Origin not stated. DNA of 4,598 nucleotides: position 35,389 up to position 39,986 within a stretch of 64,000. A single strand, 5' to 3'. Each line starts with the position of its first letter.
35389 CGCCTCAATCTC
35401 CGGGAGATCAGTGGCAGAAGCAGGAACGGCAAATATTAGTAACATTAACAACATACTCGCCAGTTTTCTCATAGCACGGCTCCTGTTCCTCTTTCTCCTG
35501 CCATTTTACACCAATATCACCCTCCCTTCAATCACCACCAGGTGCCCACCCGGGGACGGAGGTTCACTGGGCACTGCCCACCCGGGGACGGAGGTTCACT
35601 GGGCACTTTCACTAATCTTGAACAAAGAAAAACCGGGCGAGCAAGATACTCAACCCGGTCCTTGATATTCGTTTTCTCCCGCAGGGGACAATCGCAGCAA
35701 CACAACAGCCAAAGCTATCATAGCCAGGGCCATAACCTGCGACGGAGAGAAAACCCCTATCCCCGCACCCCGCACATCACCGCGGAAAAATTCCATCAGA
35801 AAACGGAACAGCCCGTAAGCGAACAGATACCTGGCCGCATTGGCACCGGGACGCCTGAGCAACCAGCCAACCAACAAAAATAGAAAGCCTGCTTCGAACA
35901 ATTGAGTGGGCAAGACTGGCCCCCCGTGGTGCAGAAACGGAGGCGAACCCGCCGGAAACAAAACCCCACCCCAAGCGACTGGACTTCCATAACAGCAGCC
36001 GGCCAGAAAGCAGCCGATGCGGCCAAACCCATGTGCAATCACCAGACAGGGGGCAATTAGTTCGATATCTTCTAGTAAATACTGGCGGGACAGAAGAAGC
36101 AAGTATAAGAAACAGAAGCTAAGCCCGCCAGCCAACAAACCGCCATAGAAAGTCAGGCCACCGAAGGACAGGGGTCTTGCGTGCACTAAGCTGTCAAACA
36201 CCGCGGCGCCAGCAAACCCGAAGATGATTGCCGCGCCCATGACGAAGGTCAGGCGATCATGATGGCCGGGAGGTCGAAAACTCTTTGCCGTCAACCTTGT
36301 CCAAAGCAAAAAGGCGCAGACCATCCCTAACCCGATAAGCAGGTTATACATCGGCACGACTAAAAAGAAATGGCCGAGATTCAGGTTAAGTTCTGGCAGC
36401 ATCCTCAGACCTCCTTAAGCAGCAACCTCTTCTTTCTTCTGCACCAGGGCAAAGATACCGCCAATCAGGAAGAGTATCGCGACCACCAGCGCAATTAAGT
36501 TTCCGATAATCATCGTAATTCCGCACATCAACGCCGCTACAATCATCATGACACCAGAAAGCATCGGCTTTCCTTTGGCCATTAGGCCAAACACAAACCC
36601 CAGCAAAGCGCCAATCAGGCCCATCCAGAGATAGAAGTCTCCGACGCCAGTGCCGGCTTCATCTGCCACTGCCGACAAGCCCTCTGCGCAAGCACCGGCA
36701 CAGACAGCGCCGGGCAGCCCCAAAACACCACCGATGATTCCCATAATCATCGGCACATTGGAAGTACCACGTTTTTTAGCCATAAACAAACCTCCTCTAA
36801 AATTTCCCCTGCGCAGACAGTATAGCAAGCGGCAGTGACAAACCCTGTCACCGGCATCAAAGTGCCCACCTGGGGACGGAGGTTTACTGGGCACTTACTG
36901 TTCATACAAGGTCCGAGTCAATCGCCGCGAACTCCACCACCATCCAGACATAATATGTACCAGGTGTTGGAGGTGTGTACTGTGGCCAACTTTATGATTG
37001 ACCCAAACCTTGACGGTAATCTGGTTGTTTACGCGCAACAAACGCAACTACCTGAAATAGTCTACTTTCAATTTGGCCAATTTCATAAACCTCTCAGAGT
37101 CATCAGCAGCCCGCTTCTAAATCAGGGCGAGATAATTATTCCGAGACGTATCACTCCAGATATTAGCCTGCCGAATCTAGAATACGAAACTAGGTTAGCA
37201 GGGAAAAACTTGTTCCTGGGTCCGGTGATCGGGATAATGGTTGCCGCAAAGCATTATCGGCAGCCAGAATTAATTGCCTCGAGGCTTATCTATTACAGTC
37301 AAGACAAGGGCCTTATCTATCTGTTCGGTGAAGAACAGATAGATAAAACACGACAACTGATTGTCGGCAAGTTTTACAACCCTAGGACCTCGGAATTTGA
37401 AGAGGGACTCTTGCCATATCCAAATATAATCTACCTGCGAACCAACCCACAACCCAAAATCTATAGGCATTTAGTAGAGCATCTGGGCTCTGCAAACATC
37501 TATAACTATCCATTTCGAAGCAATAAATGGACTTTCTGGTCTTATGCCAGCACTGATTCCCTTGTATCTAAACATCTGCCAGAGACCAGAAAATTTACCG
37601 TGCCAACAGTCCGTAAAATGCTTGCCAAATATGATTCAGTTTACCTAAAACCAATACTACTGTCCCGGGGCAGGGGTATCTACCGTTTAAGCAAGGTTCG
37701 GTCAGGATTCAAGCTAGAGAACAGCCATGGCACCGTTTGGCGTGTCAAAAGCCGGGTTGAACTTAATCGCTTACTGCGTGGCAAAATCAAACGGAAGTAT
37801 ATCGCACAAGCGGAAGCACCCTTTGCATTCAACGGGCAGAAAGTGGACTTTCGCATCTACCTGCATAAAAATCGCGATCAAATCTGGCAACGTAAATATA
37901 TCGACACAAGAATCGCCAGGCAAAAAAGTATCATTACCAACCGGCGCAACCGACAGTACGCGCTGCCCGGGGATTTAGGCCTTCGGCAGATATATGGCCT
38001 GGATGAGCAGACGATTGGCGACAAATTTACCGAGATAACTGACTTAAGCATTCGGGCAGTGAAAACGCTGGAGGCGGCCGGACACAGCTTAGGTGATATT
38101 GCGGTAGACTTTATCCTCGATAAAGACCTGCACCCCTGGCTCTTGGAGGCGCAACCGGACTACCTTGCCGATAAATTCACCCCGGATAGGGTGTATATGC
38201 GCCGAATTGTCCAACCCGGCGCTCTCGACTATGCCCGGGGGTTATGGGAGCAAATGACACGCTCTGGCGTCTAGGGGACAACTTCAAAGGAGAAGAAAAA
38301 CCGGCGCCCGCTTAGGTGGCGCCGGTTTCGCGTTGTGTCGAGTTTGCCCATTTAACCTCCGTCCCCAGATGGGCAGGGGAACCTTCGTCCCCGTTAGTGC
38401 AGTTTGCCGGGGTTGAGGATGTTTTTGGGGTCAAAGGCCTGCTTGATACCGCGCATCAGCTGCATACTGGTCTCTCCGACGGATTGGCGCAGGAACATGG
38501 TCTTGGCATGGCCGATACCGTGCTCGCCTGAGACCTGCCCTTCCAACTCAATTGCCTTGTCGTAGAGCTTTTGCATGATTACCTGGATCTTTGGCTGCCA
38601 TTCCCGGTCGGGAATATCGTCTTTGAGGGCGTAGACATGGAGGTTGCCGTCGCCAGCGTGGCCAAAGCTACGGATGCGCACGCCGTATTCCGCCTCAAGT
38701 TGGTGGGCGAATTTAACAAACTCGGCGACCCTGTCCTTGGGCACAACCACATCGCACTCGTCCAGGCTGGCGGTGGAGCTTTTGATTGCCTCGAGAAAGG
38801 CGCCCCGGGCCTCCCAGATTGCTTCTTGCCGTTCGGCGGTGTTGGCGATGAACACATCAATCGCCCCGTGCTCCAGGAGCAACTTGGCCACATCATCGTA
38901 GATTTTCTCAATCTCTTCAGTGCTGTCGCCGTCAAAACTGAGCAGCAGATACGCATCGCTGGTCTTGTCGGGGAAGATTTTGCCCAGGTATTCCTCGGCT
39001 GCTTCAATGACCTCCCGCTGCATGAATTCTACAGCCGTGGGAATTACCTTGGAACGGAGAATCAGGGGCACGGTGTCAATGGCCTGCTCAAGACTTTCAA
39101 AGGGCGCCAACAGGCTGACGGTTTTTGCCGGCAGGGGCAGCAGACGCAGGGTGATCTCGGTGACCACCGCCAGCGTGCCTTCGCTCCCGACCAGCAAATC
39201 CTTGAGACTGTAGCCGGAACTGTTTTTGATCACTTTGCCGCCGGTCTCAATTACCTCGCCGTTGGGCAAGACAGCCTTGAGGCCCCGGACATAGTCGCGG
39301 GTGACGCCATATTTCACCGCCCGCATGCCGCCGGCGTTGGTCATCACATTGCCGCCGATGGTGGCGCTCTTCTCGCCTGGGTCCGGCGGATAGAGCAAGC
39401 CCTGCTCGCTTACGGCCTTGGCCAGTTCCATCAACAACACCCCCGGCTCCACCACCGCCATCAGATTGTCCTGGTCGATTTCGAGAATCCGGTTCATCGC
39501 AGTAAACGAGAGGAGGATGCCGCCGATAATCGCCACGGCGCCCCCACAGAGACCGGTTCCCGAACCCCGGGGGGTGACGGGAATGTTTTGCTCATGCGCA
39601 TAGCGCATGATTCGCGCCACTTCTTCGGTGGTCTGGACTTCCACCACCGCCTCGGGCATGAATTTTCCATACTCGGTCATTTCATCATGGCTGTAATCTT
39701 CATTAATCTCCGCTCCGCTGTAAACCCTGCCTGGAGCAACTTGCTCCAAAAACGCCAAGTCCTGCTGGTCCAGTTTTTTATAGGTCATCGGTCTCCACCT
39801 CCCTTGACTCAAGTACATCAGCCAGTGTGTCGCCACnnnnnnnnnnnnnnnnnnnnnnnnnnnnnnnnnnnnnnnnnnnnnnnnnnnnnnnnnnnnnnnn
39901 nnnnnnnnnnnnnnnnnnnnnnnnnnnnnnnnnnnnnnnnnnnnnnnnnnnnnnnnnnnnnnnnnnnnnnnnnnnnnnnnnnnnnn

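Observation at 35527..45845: Dense family of REP/MITE-like palindromic elements whose loop is the anti-Shine-Dalgarno sequence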

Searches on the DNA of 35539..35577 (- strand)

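Call 43: build_rna_model(alignment_id=A2, structure=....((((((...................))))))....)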
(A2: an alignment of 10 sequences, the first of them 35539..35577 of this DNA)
Model R1 built from alignment A2 (10 sequences, 39 columns); structure: as given.
model positions 39; base pairs 6; branch points 0; effective number of sequences 10; information 1.192 bits per position. Calibrated on 0.2 Mb of random sequence (short: E-values are rough).
structure used (alignment columns):
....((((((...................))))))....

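Call 44: search_with_rna_model(model_id=R1, source=window, filters=off, max_evalue=10)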
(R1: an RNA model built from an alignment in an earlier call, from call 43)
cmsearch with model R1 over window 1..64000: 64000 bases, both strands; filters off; matches with E-value up to 10: 43.
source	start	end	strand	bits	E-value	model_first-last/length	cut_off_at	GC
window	44954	44992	-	55.7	3.8e-13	1-39/39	no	0.51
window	35571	35609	-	55.2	5.3e-13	1-39/39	no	0.67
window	44641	44679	+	54.4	9e-13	1-39/39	no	0.54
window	45722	45760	-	54.1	1.1e-12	1-39/39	no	0.59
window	38341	38379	+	53.2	1.9e-12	1-39/39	no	0.59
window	36859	36897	-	53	2.1e-12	1-39/39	no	0.56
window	42766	42804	+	52.8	2.4e-12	1-39/39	no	0.56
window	45291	45329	+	50.5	1e-11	1-39/39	no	0.56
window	45239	45277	+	50.5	1.1e-11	1-39/39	no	0.49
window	9385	9424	+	37.2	4.7e-08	1-39/39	no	0.62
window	35546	35570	-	29.8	5.3e-06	8-32/39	no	0.72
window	36859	36897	+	19.1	0.0046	1-39/39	no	0.56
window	44954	44992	+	14.2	0.1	1-39/39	no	0.51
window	42766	42804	-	14.1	0.11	1-39/39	no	0.56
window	27793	27816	-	12.3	0.34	1-39/39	no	0.58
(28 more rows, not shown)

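Call 57: search_with_rna_model(model_id=R1, sources=[L018, L019, L021, L022, L023, L024, L025], max_evalue=1)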
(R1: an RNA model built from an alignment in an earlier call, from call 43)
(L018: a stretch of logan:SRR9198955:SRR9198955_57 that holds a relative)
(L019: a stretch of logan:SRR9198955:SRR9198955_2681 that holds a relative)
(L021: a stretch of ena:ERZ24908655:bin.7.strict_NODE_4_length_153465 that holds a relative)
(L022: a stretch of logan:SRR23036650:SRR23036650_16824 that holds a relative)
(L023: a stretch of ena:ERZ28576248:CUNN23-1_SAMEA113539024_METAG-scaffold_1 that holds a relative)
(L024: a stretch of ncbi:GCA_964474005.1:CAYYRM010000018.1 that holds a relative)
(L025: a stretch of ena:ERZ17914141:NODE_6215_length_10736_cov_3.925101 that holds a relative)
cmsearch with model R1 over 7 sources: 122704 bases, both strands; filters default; matches with E-value up to 1: 1.
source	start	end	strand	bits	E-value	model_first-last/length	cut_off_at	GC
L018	2293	2332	-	37.2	9e-08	1-39/39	no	0.62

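Call 79: search_with_rna_model(model_id=R1, sources=[L027, L028, L029, L030], max_evalue=1)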
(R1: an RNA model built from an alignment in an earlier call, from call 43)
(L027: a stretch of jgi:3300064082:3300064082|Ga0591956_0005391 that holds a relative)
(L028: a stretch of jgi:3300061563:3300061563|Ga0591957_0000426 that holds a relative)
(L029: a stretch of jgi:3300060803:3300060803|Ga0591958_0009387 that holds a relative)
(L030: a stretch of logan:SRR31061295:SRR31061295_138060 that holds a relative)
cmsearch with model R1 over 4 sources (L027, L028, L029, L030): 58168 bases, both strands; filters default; matches with E-value up to 1: 0.
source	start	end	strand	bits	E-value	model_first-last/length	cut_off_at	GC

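Call 81: search_with_rna_model(model_id=R1, sources=[L031, L032], max_evalue=5, filters=off)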
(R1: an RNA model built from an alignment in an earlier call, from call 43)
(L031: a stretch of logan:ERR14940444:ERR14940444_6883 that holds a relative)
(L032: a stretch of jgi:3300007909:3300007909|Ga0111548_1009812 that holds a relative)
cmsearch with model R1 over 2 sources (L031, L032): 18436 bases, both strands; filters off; matches with E-value up to 5: 15.
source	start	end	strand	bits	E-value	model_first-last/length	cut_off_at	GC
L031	9046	9080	+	15.2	0.016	1-39/39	no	0.6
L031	18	29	+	9.7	0.52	18-29/39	no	0.58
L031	6779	6826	+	9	0.81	1-39/39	no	0.62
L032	1536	1583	+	9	0.81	1-39/39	no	0.62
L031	6368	6389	+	7.7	1.8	1-39/39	no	0.5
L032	1125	1146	+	7.7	1.8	1-39/39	no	0.5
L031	635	668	+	7.6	2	1-39/39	no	0.56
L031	8214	8256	+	7.6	2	1-39/39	no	0.58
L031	14313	14361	+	7.6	2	1-39/39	no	0.57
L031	5948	5978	-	7.1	2.6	1-39/39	no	0.55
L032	705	735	-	7.1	2.6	1-39/39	no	0.55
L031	7443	7477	+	7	2.9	1-39/39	no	0.49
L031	14002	14035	+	6.9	3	1-39/39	no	0.62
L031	15233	15254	+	6.7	3.5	1-39/39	no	0.64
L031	11846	11867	+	6.5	3.9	1-39/39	no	0.59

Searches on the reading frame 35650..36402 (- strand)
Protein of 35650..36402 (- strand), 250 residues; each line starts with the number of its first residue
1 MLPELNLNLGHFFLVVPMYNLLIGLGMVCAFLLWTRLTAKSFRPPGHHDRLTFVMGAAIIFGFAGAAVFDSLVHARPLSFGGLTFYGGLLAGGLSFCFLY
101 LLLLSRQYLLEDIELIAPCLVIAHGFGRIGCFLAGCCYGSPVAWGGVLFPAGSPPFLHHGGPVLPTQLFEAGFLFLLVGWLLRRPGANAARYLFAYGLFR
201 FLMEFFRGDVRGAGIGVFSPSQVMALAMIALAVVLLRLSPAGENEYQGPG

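Call 9: search_protein_families(library=pfam, proteins=[window:35650-36402:-])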
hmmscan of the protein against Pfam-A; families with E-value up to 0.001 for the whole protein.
window:35650-36402:- (250 aa): 1 family
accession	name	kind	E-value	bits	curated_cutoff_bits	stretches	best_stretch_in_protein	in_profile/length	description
PF01790.23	LGT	-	7.3e-31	107.8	24.9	1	14-236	9-238/240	Prolipoprotein diacylglyceryl transferase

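Call 58: list_cluster_members(proteins=[P0009, window:35650-36402:-, window:44729-44956:+])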
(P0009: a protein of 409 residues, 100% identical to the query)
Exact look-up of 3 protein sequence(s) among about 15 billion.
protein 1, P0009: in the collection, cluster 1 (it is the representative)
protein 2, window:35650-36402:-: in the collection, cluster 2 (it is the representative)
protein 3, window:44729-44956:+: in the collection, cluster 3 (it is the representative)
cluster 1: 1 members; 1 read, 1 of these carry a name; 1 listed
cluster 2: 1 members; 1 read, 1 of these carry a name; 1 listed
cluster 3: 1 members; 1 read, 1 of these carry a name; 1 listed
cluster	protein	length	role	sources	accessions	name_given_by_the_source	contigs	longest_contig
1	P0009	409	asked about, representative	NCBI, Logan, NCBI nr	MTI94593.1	MAG: electron transfer flavoprotein subunit alpha [Firmicutes bacterium] | electron transfer flavoprotein subunit alpha [Bacillota bacterium]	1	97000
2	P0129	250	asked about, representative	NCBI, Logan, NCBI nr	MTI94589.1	MAG: prolipoprotein diacylglyceryl transferase [Firmicutes bacterium] | prolipoprotein diacylglyceryl transferase [Bacillota bacterium]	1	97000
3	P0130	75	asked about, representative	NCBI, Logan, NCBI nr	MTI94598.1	MAG: DUF2249 domain-containing protein [Firmicutes bacterium] | DUF2249 domain-containing protein [Bacillota bacterium]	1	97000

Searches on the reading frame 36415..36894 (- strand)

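Call 9: search_protein_families(library=pfam, proteins=[window:36415-36894:-])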
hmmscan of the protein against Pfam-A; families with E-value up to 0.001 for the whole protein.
window:36415-36894:- (159 aa): 1 family
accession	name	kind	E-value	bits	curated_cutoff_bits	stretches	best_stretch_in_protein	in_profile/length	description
PF13273.12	DUF4064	-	2.4e-11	44.2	32.1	1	46-127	3-102/102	Protein of unknown function (DUF4064)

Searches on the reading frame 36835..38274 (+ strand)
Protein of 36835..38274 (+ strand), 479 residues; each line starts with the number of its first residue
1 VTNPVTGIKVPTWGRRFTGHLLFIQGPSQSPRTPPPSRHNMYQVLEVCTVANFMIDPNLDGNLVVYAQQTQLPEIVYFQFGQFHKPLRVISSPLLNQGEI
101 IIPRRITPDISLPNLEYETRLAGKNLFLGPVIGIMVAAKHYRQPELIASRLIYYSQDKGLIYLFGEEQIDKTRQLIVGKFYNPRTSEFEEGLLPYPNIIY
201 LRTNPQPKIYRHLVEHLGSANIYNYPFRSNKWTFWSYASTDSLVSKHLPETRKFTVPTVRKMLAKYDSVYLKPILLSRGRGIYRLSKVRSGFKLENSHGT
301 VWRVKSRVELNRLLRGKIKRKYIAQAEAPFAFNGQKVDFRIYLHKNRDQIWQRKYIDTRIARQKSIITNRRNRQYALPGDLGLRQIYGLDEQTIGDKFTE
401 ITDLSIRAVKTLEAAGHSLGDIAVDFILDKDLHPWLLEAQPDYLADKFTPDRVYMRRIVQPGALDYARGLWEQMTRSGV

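Call 9: search_protein_families(library=pfam, proteins=[window:36835-38274:+])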
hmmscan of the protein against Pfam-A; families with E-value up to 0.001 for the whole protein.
window:36835-38274:+ (479 aa): 2 families
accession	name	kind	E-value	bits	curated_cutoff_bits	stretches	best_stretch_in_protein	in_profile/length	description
PF14398.11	ATPgrasp_YheCD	-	2.7e-44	151.8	26.8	1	222-468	4-253/255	YheC/D like ATP-grasp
PF03133.20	TTL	-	7.8e-05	22.5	20.1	0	415-439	231-255/292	Tubulin-tyrosine ligase family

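Call 18: find_homologous_proteins(query=window:36982-38274:+, max_evalue=1e-30)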
Query window:36982-38274:+ (430 aa): 8 proteins with E <= 1e-30 among 3754 candidates.
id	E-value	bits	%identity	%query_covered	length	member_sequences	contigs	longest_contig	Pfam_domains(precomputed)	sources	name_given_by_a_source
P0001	1.4e-290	981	100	100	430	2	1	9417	PF14398.12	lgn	-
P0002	3.5e-121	423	48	97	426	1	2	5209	PF14398.12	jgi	-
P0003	2.8e-115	404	45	98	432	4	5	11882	PF14398.12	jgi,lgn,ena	jgi:hypothetical protein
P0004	7.2e-108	379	46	94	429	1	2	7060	PF14398.12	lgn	-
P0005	1.5e-107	378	45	95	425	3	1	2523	PF14398.12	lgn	-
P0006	9.5e-98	346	46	86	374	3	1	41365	PF14398.12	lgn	-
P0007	1.1e-59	220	33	86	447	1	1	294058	PF14398.12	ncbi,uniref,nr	ncbi:YheC/YheD family protein [Chengkuizengella axinellae]|uniref:YheC/YheD family protein n=1 Tax=C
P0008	8.8e-57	211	33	92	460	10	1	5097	PF14398.12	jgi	jgi:hypothetical protein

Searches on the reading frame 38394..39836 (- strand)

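Call 9: search_protein_families(library=pfam, proteins=[window:38394-39836:-])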
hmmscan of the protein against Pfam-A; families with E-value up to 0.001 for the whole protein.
window:38394-39836:- (480 aa): 2 families
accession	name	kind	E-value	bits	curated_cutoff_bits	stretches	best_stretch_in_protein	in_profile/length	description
PF02913.24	FAD-oxidase_C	-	6.6e-64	216.4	21.2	1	236-479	2-248/248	FAD linked oxidases, C-terminal domain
PF01565.28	FAD_binding_4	-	1.8e-44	151.2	26.4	1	61-199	1-139/139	FAD binding domain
